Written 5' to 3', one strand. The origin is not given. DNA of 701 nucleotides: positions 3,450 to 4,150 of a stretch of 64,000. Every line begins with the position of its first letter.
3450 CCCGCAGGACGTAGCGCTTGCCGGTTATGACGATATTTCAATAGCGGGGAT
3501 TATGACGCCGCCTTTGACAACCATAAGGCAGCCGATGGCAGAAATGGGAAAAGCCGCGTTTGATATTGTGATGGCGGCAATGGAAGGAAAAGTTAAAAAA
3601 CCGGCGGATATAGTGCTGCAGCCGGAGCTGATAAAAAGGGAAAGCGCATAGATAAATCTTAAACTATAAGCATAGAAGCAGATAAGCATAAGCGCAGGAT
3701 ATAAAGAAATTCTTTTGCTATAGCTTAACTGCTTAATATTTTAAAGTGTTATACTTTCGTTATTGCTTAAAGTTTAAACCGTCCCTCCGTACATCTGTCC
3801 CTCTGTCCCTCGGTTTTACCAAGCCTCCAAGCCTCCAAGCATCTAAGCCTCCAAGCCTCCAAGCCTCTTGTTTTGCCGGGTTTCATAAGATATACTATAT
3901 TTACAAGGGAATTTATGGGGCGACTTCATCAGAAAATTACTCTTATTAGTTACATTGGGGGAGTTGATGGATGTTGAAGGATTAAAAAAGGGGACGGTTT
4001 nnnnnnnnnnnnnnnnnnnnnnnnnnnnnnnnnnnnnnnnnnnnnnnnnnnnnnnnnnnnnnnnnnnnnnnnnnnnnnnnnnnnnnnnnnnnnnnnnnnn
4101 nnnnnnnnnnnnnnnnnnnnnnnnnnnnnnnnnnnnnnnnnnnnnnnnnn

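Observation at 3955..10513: Complete N-ATPase-type F-ATPase operon (atpD-atpC-atpQ-atpR-atpB-atpE-atpF-atpA-atpG, no delta gene)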

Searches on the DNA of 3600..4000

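Call 14: search_rna_families(source=window, start=3600, end=4000, threshold=evalue, max_evalue=1)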
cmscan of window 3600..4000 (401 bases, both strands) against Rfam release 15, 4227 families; matches with E-value up to 1: 0.
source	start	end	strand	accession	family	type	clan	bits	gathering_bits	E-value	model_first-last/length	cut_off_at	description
